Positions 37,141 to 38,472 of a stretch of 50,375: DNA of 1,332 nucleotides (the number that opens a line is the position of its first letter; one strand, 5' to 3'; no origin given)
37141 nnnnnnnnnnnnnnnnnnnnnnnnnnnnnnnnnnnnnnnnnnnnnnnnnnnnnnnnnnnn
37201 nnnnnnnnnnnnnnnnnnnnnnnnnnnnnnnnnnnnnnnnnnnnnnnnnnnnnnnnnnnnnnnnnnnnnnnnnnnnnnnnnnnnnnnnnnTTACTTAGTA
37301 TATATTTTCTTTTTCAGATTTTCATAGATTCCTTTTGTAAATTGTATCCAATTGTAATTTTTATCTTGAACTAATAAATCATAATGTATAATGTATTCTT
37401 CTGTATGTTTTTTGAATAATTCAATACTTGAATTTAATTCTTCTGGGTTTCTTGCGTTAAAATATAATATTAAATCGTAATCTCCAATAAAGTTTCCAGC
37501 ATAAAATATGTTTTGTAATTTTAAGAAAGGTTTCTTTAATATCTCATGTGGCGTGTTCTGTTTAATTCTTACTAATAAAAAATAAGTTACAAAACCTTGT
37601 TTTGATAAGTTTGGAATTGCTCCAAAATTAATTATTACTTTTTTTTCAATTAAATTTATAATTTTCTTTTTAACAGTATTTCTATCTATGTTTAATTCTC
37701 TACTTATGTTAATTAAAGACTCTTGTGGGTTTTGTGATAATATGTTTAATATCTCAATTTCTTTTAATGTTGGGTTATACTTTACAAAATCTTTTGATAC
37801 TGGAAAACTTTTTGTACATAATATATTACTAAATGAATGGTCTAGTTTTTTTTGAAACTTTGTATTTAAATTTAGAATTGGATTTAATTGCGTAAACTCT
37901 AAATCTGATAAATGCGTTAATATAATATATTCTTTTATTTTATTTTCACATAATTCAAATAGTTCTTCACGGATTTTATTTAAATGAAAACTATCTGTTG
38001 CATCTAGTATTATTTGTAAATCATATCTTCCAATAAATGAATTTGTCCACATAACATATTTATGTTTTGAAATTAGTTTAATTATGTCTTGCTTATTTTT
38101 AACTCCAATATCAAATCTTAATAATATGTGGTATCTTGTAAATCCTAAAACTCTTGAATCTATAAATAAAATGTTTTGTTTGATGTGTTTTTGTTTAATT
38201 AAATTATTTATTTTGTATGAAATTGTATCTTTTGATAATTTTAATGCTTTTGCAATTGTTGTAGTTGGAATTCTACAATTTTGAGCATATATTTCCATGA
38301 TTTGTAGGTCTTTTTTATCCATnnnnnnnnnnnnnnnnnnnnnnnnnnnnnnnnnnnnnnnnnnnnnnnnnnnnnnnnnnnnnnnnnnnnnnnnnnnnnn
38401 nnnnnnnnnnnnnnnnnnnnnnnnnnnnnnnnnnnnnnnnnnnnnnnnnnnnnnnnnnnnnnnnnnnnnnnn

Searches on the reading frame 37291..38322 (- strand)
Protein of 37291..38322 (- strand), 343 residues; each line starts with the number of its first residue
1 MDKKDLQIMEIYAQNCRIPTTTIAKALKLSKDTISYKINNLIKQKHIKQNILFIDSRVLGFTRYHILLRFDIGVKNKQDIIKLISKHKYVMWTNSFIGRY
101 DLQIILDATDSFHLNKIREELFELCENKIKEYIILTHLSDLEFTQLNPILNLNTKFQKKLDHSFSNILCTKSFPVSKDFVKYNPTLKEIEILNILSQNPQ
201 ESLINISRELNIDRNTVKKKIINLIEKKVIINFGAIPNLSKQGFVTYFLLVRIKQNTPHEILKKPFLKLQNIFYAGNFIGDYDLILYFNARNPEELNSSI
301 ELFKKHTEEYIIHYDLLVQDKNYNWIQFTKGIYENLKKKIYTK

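Call 3: search_protein_families(library=pfam, proteins=[window:37291-38322:-], max_evalue=1)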
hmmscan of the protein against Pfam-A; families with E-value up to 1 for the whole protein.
window:37291-38322:- (343 aa): 22 families
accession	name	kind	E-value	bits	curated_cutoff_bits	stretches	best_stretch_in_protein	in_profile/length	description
PF13412.12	HTH_24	-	5.3e-12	45.6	21.9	2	1-44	1-44/48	Winged helix-turn-helix DNA-binding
PF13404.12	HTH_AsnC-type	-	1.9e-11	44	27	2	1-41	1-41/42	AsnC-type helix-turn-helix domain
PF13730.12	HTH_36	-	1.3e-05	25.3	25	1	20-47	28-55/55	Helix-turn-helix domain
PF01399.33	PCI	-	0.00037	21.1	22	1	8-48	30-70/84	PCI domain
PF01047.28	MarR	-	0.00091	19.5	24.6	0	185-225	2-42/59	MarR family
PF12802.13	MarR_2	-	0.0033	18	27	1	21-48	24-51/61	MarR family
PF01037.27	AsnC_trans_reg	-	0.0034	17.7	25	0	78-121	12-56/73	Lrp/AsnC ligand binding domain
PF00196.25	GerE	-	0.0037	17.3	23.5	1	19-43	19-43/57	Bacterial regulatory proteins, luxR family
PF13384.12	HTH_23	-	0.0062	16.8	24.6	0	7-35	9-35/50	Homeodomain-like domain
PF02002.24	TFIIE_alpha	-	0.021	15.1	22.9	1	188-230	15-57/105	TFIIE alpha subunit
PF08279.18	HTH_11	-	0.024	15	25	0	190-228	4-43/55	HTH domain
PF12840.13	HTH_20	-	0.029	14.8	27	0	20-43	21-44/51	Helix-turn-helix domain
PF22375.1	Lgt1_N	-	0.036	14.7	27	1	272-335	9-73/101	Glucosyltransferase Lgt1, N-terminal domain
PF05339.17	DUF739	-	0.063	13.9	27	1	23-46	22-47/69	Protein of unknown function (DUF739)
PF01978.25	TrmB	-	0.07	13.4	25.6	0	187-230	9-52/68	Sugar-specific transcriptional regulator TrmB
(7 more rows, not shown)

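Call 4: search_protein_families(library=ncbifam, proteins=[window:37291-38322:-], max_evalue=1)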
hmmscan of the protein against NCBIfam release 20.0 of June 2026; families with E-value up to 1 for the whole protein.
window:37291-38322:- (343 aa): 22 families
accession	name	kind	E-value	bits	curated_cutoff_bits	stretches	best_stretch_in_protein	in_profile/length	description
NF040947.1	trans_reg_LysM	equivalog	1.3e-22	80.1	180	2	188-304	5-119/136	HTH-type transcriptional regulator LysM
NF053758.1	ChrTpTrnRegChrS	equivalog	1e-12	48.1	250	2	1-82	12-92/158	chromate efflux transcriptional regulator ChrS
NF041396.1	TranRegLrp_Halo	equivalog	1.1e-09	38.4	190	2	190-301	9-120/149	HTH-type transcriptional regulator Lrp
NF040820.1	trans_reg_LrpA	equivalog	3.6e-09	36.7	250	2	1-65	2-66/141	HTH-type transcriptional regulator LrpA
NF053606.1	Sta1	subfamily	1.4e-08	34.8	80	2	185-251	19-83/100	Sta1 family transcriptional regulator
TIGR01884.1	cas_HTH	subfamily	4.8e-08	32.6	60.2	2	183-230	139-186/202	CRISPR-associated CARF protein Csa3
NF008384.0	PRK11179.1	equivalog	1.8e-06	27.8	227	1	1-65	7-71/153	transcriptional regulator AsnC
NF040708.3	Siroheme_Dcarb_AhbA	equivalog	8.8e-06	25.5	140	2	18-94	17-91/144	siroheme decarboxylase subunit alpha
NF053777.1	Saro0803TransReg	equivalog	4.7e-05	23.1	200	1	178-231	29-81/140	Saro_0803 family transcriptional regulator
NF040707.3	Siroheme_Dcarb_AhbB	equivalog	8.1e-05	22.4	125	2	205-250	18-63/146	siroheme decarboxylase subunit beta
NF050133.1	TransRegFabT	equivalog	0.00012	22.4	200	2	5-59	31-85/138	fatty acid biosynthesis transcriptional regulator FabT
NF040939.2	trans_reg_lrs14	equivalog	0.00031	20.7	90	2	4-49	22-68/103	Lrs14 family HTH-type transcriptional regulator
TIGR01610.1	phage_O_Nterm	equivalog_domain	0.00068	20.1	45.5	1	15-50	45-80/95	phage replication protein O, N-terminal domain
NF052366.1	photon_PedR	equivalog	0.00074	19.6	120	1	3-48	5-48/74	photosynthetic electron transport-dependent transcriptional regulator PedR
NF041395.1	TranRegLrpA1_Halo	equivalog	0.0011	18.9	250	1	189-235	8-54/142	HTH-type transcriptional regulator LrpA1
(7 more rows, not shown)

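Call 38: find_related_loci(query=A4, collection=genome_contigs, flank=6000)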
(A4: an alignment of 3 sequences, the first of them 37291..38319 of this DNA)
Query A4 (342 aa) in genome_contigs; peptide patterns used: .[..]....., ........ (x = any residue, [..] = any of these).
56 stretches matched a pattern; 6 encode a relative of the query (tblastn E <= 1e-3); 6 distinct loci.
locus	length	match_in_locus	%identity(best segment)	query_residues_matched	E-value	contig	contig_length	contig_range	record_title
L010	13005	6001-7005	72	1-335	2e-167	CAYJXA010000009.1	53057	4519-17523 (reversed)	MAG TPA_asm: uncultured Methanosarcinales archaeon isolate ERP125453_co1_488 genome assembly, contig: NODE_426_length_53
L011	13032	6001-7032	70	1-342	2e-164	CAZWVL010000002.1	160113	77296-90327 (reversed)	MAG TPA_asm: uncultured Methanosarcinales archaeon isolate SRP119689_co1_4 genome assembly, contig: NODE_58_length_16011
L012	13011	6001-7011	73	1-337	1e-164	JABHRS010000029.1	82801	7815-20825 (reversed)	MAG: archaeon isolate SI039_bin19 k141_1895558, whole genome shotgun sequence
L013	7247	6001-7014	70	1-338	2e-160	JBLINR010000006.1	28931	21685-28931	MAG: Candidatus Woesearchaeota archaeon isolate 3300053785_201 Ga0535658_0002985, whole genome shotgun sequence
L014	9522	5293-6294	61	2-335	1e-144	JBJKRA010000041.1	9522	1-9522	MAG: Candidatus Woesearchaeota archaeon isolate Bin_48 S1Ck127_323223_flag_1_multi_7.0000_len_9522, whole genome shotgun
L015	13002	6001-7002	56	1-334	6e-126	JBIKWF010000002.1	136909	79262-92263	MAG: Bdellovibrionota bacterium isolate ME2015-09-01_3300035663_group6_bin89 Rohwer_bin1204_scaffold_45_c1, whole genome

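Call 39: find_related_loci(query=A4, collection=metagenome_contigs, flank=6000)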
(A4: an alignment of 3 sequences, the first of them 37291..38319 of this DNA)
Query A4 (342 aa) in metagenome_contigs; peptide patterns used: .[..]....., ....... (x = any residue, [..] = any of these).
600 stretches matched a pattern (row limit reached: there are more); 1 encode a relative of the query (tblastn E <= 1e-3); 1 distinct loci.
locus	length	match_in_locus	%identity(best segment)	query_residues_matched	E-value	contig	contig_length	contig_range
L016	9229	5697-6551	25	1-296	1e-14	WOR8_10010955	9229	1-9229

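Call 64: search_solved_structures(query=window:37291-38319:-, max_evalue=0.001, show_alignments=0)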
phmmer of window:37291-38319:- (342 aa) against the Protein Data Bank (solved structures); distinct sequences matched with E-value up to 0.001: 5.
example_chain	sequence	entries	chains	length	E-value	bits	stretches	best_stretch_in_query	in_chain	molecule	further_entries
2cyy_A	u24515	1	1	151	4.1e-07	33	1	189-302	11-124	Putative HTH-type transcriptional regulator PH1519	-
1ri7_A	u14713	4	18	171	5.3e-07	32.6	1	189-302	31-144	Putative transcriptional regulator | Putative HTH-type transcriptional regulator PH1519 | Uncharacterized HTH-type transcriptional regulator PH1519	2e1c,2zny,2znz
7fby_A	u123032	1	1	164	3.8e-05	26.5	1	189-298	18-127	Transcriptional regulatory protein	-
9w4v_A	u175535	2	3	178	4.3e-05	26.3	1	189-298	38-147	Uncharacterized HTH-type transcriptional regulator PH0140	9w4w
2dbb_A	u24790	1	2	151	0.00042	23.1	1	1-122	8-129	Putative HTH-type transcriptional regulator PH0061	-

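Call 81: search_protein_families(library=pfam, proteins=[L010:3489-5135:-, L011:3749-5011:-, L012:4901-5233:+, L013:2745-5216:+, L014:3269-4507:+, L015:4476-5099:+, L010:7065-7799:-, L011:7255-9114:-, L012:7030-7920:-, L014:6340-7188:+], max_evalue=0.001)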
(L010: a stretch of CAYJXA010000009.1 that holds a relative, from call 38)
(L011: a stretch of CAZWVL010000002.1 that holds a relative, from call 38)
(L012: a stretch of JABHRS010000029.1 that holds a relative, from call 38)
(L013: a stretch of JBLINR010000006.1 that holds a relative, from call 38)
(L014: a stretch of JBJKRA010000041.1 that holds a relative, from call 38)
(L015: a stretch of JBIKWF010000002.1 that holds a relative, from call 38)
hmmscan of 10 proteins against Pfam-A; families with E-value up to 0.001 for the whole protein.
L010:3489-5135:- (549 aa): 1 family
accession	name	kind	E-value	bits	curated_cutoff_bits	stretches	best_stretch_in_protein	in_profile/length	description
PF19845.4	DUF6320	-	0.00047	20.5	29.9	1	281-382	15-117/186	Family of unknown function (DUF6320)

L011:3749-5011:- (421 aa): 1 family
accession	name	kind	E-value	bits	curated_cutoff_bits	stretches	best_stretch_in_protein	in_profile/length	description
PF00990.26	GGDEF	-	1.4e-06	28.7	23.8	1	168-267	3-100/161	Diguanylate cyclase, GGDEF domain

L012:4901-5233:+ (111 aa): 2 families
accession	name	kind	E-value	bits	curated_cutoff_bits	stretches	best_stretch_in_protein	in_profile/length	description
PF00892.27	EamA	-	1.2e-08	35.8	28.2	1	11-110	32-134/135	EamA-like transporter family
PF10639.15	TMEM234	-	0.00019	21.9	30.1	1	44-109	46-112/113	Putative transmembrane family 234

L013:2745-5216:+ (824 aa): 4 families
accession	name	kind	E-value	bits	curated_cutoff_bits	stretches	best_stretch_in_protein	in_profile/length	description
PF05221.23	AdoHcyase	-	5.5e-149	495.7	25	1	360-823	1-299/299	S-adenosyl-L-homocysteine hydrolase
PF00670.27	AdoHcyase_NAD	-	3.8e-81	271.4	27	1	584-746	1-162/162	S-adenosyl-L-homocysteine hydrolase, NAD binding domain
PF00294.29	PfkB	-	1.9e-46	159.3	25.8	1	81-339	31-296/302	pfkB family carbohydrate kinase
PF02826.25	2-Hacid_dh_C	-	6.6e-07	29.3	25.1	1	602-693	32-127/178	D-isomer specific 2-hydroxyacid dehydrogenase, NAD binding domain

L014:3269-4507:+ (413 aa): 1 family
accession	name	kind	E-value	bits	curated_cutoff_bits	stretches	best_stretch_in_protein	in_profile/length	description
PF00950.22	ABC-3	-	4.9e-56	190.5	20.1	1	149-400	2-254/258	ABC 3 transport family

L015:4476-5099:+ (208 aa): 0 families

L010:7065-7799:- (245 aa): 2 families
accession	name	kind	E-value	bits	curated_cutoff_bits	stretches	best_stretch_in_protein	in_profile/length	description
PF00535.33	Glycos_transf_2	-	4.5e-21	75.9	23.3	1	11-179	1-166/168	Glycosyl transferase family 2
PF13641.12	Glyco_tranf_2_3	-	0.00023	21.7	27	1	10-130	3-124/230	Glycosyltransferase like family 2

L011:7255-9114:- (620 aa): 0 families

L012:7030-7920:- (297 aa): 4 families
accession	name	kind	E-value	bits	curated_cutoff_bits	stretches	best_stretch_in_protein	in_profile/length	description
PF00535.33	Glycos_transf_2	-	7.8e-29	101.2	23.3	1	45-213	1-166/168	Glycosyl transferase family 2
PF10111.15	Glyco_tranf_2_2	-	1.5e-09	38.2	27.3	1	45-151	1-105/276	Glycosyltransferase like family 2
PF13641.12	Glyco_tranf_2_3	-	1.4e-06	28.9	27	1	44-164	3-124/230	Glycosyltransferase like family 2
PF13506.12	Glyco_transf_21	-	0.00049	20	21.7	1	119-166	22-70/174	Glycosyl transferase family 21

L014:6340-7188:+ (283 aa): 1 family
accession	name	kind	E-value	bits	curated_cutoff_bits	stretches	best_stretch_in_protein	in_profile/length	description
PF07826.16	IMP_cyclohyd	-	1.9e-10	41.1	28.1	1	36-211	1-157/192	IMP cyclohydrolase-like protein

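Call 82: search_protein_families(library=ncbifam, proteins=[L015:1-1092:+, L015:1399-1929:-, L015:2313-3083:-, L015:3087-3737:-, L015:3780-4367:+, L015:7190-7753:-, L015:8831-10000:-, L015:11439-12344:-, L015:12432-13001:+, L015:4476-5099:+], max_evalue=0.00001)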
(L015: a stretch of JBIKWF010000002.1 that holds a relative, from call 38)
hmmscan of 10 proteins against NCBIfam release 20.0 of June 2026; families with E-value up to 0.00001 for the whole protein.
L015:1-1092:+ (364 aa): 11 families
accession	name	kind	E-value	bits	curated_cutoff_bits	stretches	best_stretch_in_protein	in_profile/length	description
NF006406.0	PRK08654.1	equivalog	1.7e-60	205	739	1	3-194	257-448/499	acetyl-CoA carboxylase biotin carboxylase subunit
NF006367.0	PRK08591.1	subfamily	1.1e-58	199.1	597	1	2-191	256-446/451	acetyl-CoA carboxylase biotin carboxylase subunit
TIGR00514.1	accC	equivalog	1.6e-56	192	626.5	1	3-189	257-444/449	acetyl-CoA carboxylase biotin carboxylase subunit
NF009471.0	PRK12833.1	equivalog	8.1e-52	176.3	686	1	3-187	259-445/467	acetyl-CoA carboxylase biotin carboxylase subunit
NF005525.0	PRK07178.1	equivalog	1.7e-50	172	768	1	2-189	255-442/471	acetyl-CoA carboxylase biotin carboxylase subunit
NF009554.0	PRK12999.1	equivalog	3e-50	171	965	1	1-189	259-455/1147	pyruvate carboxylase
NF004085.0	PRK05586.1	equivalog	1.6e-49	169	723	1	3-190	257-445/448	acetyl-CoA carboxylase biotin carboxylase subunit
NF006286.0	PRK08462.1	equivalog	3.4e-46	158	740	1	2-189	258-444/445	acetyl-CoA carboxylase biotin carboxylase subunit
NF006287.0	PRK08463.1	equivalog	4.1e-44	151.2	775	1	4-190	258-445/479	acetyl-CoA carboxylase subunit A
TIGR01235.1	pyruv_carbox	equivalog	8e-43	146.1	1114.45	1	2-185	256-447/1143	pyruvate carboxylase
TIGR02712.1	urea_carbox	equivalog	1.8e-41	141.9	1303.85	1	2-165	254-418/1201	urea carboxylase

L015:1399-1929:- (177 aa): 0 families

L015:2313-3083:- (257 aa): 6 families
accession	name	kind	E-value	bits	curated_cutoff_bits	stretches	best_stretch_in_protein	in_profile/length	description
TIGR00005.1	rluA_subfam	subfamily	1.7e-32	112.9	192.7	1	13-235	73-271/298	RluA family pseudouridine synthase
NF008385.0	PRK11180.1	equivalog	8.8e-16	58.1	351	1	62-214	120-257/325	23S rRNA pseudouridine(1911/1915/1917) synthase RluD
NF008321.0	PRK11112.1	equivalog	2.1e-15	56.7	328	1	81-233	50-206/257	tRNA pseudouridine(65) synthase TruC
NF008249.0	PRK11025.1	equivalog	3.9e-15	55.6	378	1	66-236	125-288/317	23S rRNA pseudouridine(955/2504/2580) synthase RluC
NF007543.0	PRK10158.1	equivalog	6.9e-14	52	286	1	77-236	56-203/219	bifunctional tRNA pseudouridine(32) synthase/23S rRNA pseudouridine(746) synthase RluA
TIGR01621.1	RluA-like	hypoth_equivalog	2.1e-11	43.5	222.3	1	71-212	35-167/217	TIGR01621 family pseudouridine synthase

L015:3087-3737:- (217 aa): 0 families

L015:3780-4367:+ (196 aa): 7 families
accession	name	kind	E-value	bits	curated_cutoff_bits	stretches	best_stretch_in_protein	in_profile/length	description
TIGR00441.1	gmhA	equivalog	2.5e-51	173.7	209.45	1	41-192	2-154/154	D-sedoheptulose 7-phosphate isomerase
NF001628.0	PRK00414.1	equivalog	6.6e-50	169.4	265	1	10-195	4-190/192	D-sedoheptulose 7-phosphate isomerase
NF010546.0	PRK13936.1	equivalog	1.8e-49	168.2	276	1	8-196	3-193/197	phosphoheptose isomerase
NF010547.0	PRK13938.1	equivalog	7.2e-43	146.5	320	1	14-196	9-192/196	D-sedoheptulose 7-phosphate isomerase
NF008138.0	PRK10886.1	equivalog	2e-31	109.2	352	1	10-196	3-191/196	DnaA initiator-associating protein DiaA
TIGR03127.2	RuMP_HxlB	equivalog_domain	5.2e-07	29.7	160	1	116-177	71-132/178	6-phospho-3-hexuloisomerase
NF002805.0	PRK02947.1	subfamily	1.5e-06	27.6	135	0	34-152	24-142/247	sugar isomerase domain-containing protein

L015:7190-7753:- (188 aa): 0 families

L015:8831-10000:- (390 aa): 0 families

L015:11439-12344:- (302 aa): 0 families

L015:12432-13001:+ (190 aa): 85 families (the best 25 are shown)
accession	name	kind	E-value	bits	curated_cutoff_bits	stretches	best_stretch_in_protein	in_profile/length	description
NF008469.0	PRK11361.1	equivalog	1e-29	103.6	714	1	24-190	4-170/461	acetoacetate metabolism transcriptional regulator AtoC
TIGR01818.1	ntrC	equivalog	5.9e-25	88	558.6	1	27-190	1-161/463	nitrogen regulation protein NR(I)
NF007689.0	PRK10365.1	equivalog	6.8e-24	84.4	760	1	24-190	5-166/441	sigma-54-dependent response regulator transcription factor ZraR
NF033791.1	ActR_PrrA_rreg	equivalog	6.2e-23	81.7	250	1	26-150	3-127/173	ActR/PrrA/RegA family redox response regulator transcription factor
NF051870.1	NAssimRespRegNtrX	equivalog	6.5e-23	81.3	600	1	26-190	3-166/452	nitrogen assimilation response regulator NtrX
NF053512.1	nitric_RR_NosR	exception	2.4e-22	79.5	400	1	27-159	1-134/422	response regulator c-di-GMP phosphodiesterase, NosR family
NF008176.1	PRK10923.1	equivalog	8.6e-22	77.3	620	1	27-190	6-165/469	nitrogen regulation protein NR(I)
NF041946.1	LuxO_transreg_Vib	equivalog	2.9e-21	75.8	800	1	29-189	1-159/463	quorum-sensing sigma-54 dependent transcriptional regulator LuxO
TIGR02915.1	PEP_resp_reg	equivalog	1.2e-20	73.8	502.6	1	27-190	1-166/445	PEP-CTERM-box response regulator transcription factor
NF006900.1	PRK09390.1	equivalog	4.3e-19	68.8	255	1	25-160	5-140/203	response regulator FixJ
NF041733.1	resp_reg_CseB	equivalog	1e-18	67.6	350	1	26-173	2-150/228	two-component system response regulator CseB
NF007928.2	PRK10643.1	equivalog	2.5e-18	66.5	330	1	26-162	2-138/216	two-component system response regulator PmrA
NF045505.1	RR_RssB_Pseudo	equivalog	7.4e-18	64.8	700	1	23-156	4-138/394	two-component system response regulator RssB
NF051850.1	RespRegRprY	equivalog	2e-17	63.4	370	1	24-145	4-129/234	response regulator transcription factor RprY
NF047793.1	ResRegPgtA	equivalog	9.9e-17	60.8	650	1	23-189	4-166/414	two-component system response regulator PgtA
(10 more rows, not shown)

L015:4476-5099:+ (208 aa): 0 families

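Call 84: find_homologous_proteins(query=A4, max_evalue=1e-20)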
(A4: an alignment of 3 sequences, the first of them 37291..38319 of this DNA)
Query A4 (3 sequences) (342 aa, profile of the alignment): 117 proteins with E <= 1e-20 among 8000 candidates.
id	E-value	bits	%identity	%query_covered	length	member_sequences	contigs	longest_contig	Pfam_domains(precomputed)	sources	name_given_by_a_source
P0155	1.4e-210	717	100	100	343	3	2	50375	PF13412.13,PF13730.13,PF13404.13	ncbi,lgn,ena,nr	ncbi:MAG: AsnC family transcriptional regulator [Nanoarchaeales archaeon]|nr:AsnC family transcripti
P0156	2.6e-196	670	61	98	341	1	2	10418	PF08279.19,PF25212.3,PF13730.13,PF13384.13,PF01978.26,PF01022.27,PF09339.17,PF13404.13,PF12802.14,PF01325.26,PF01047.29,PF12840.14,PF13412.13,PF13545.13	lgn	-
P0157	5.4e-179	613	74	98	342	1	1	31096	PF01047.29,PF12840.14,PF13412.13,PF08279.19,PF13730.13,PF01037.29,PF13404.13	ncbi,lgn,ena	-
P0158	8.2e-179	612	75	98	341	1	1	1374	PF01047.29,PF13412.13,PF08279.19,PF01037.29,PF13404.13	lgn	-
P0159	2.9e-178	610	74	98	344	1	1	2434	PF01047.29,PF12840.14,PF13412.13,PF08279.19,PF13404.13,PF12802.14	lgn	-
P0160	1.9e-177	608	74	98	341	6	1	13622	PF01047.29,PF13412.13,PF08279.19,PF01037.29,PF13404.13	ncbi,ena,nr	ncbi:TPA: AsnC family transcriptional regulator [Candidatus Woesearchaeota archaeon]|nr:AsnC family 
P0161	2.9e-177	607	71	99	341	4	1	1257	PF01047.29,PF12840.14,PF13412.13,PF08279.19,PF13730.13,PF13384.13,PF13404.13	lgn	-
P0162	5.7e-177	606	73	99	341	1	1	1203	PF01047.29,PF12840.14,PF13412.13,PF08279.19,PF13384.13,PF13404.13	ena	-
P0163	1.1e-176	605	72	99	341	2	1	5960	PF01047.29,PF12840.14,PF13412.13,PF08279.19,PF01037.29,PF13404.13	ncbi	-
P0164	2.2e-175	601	71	99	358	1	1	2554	PF01047.29,PF13412.13,PF08279.19,PF01037.29,PF13404.13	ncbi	-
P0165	6.1e-175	600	74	96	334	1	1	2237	PF01047.29,PF12840.14,PF13412.13,PF08279.19,PF13730.13,PF01037.29,PF13404.13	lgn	-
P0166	2.0e-173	595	72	99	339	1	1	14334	PF01047.29,PF12840.14,PF13412.13,PF08279.19,PF13730.13,PF00196.26,PF13404.13,PF12802.14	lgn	-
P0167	1.7e-172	592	72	99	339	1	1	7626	PF01047.29,PF12840.14,PF13412.13,PF08279.19,PF13384.13,PF13404.13,PF12802.14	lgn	-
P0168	1.0e-171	589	72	99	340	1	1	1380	PF01047.29,PF12840.14,PF13412.13,PF08279.19,PF13404.13,PF12802.14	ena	-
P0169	1.3e-171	589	73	96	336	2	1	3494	PF01047.29,PF13412.13,PF13404.13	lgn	-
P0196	9.5e-153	527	63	99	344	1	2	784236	PF01047.29,PF13412.13,PF08279.19,PF13730.13,PF13404.13,PF13545.13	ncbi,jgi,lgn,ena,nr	ncbi:hypothetical protein COV18_03990 [Candidatus Woesearchaeota archaeon CG10_big_fil_rev_8_21_14_0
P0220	1.3e-138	480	56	99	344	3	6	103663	PF01047.29,PF12840.14,PF13412.13,PF08279.19,PF01037.29,PF09339.17,PF13404.13,PF12802.14,PF13545.13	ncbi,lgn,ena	ncbi:MAG: Lrp/AsnC family transcriptional regulator [Nanoarchaeota archaeon]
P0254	4.1e-109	383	46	99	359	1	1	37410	PF13412.13,PF01037.29,PF13404.13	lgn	-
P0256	1.3e-107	378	45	99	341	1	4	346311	PF01047.29,PF13412.13,PF13404.13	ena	-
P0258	6.0e-107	376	45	96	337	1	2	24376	PF01047.29,PF12840.14,PF13412.13,PF01037.29,PF13404.13,PF12802.14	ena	-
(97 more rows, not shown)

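Call 85: find_encoding_contigs(protein=P0256, flank=4000, max_places=1)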
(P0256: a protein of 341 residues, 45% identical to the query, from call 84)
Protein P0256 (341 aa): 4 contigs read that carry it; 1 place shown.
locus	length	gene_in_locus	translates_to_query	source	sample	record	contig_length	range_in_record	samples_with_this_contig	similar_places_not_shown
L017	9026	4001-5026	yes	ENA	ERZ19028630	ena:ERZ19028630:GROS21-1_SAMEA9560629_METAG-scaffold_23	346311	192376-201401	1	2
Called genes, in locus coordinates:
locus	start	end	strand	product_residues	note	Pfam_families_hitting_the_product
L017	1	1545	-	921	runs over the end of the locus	-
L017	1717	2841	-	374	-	PF01210:NAD_Gly3P_dh_N, PF07479:NAD_Gly3P_dh_C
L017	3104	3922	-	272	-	PF16715:CDPS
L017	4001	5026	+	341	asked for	PF01047:MarR (faint), PF13404:HTH_AsnC-type (weak), PF13412:HTH_24 (weak), PF13404:HTH_AsnC-type, PF13412:HTH_24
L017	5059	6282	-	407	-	PF13173:AAA_14, PF13635:DUF4143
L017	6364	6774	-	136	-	-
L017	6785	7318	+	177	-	PF00156:Pribosyltran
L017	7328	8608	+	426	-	PF00005:ABC_tran, PF14524:Wzt_C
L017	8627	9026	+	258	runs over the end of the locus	PF01061:ABC2_membrane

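Call 86: find_encoding_contigs(protein=P0254, flank=4000, max_places=1)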
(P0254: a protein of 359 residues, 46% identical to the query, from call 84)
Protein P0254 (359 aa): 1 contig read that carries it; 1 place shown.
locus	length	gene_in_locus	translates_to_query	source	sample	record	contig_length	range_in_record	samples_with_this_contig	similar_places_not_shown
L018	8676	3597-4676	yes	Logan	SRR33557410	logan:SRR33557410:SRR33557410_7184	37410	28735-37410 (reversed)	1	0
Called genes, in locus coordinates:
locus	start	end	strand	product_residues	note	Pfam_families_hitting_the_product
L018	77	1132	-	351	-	-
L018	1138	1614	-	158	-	PF13715:CarbopepD_reg_2 (weak)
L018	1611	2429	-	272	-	PF20112:DUF6502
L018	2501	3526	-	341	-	PF04348:LppC (weak), PF13458:Peripla_BP_6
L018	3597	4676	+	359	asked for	PF13404:HTH_AsnC-type, PF13412:HTH_24, PF01037:AsnC_trans_reg (faint)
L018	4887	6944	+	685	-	PF26745:SPM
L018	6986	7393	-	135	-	-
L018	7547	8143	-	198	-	PF01174:SNO, PF07685:GATase_3 (weak)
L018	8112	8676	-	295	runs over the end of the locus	PF01680:SOR_SNZ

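Call 87: find_encoding_contigs(protein=P0258, flank=4000, max_places=1)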
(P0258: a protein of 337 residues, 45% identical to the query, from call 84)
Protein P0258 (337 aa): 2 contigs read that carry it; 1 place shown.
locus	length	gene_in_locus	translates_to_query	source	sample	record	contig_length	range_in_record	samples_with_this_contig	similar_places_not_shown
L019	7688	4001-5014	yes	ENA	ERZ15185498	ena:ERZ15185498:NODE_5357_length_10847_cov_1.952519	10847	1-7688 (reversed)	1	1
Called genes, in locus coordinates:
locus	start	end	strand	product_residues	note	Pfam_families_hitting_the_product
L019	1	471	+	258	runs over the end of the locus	PF00142:Fer4_NifH (weak), PF01656:CbiA, PF02374:ArsA_ATPase, PF06564:CBP_BcsQ, PF09140:MipZ (faint), PF10609:ParA, PF13614:AAA_31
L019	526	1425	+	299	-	PF02195:ParB_N, PF13384:HTH_23 (faint), PF17762:HTH_ParB, PF23552:ParB_C (weak)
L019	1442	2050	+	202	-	-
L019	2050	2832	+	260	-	PF00348:polyprenyl_synt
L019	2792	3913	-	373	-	PF13433:Peripla_BP_5, PF13458:Peripla_BP_6, PF01094:ANF_receptor (weak)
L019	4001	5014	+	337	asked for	PF01047:MarR (faint), PF12802:MarR_2 (faint), PF12840:HTH_20 (faint), PF13404:HTH_AsnC-type (weak), PF13412:HTH_24 (weak), PF01037:AsnC_trans_reg (faint), PF13404:HTH_AsnC-type (weak), PF13412:HTH_24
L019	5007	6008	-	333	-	PF16234:DUF4892 (weak), PF05359:DUF748 (faint), PF00691:OmpA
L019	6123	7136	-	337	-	PF13495:Phage_int_SAM_4, PF00589:Phage_integrase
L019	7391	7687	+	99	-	?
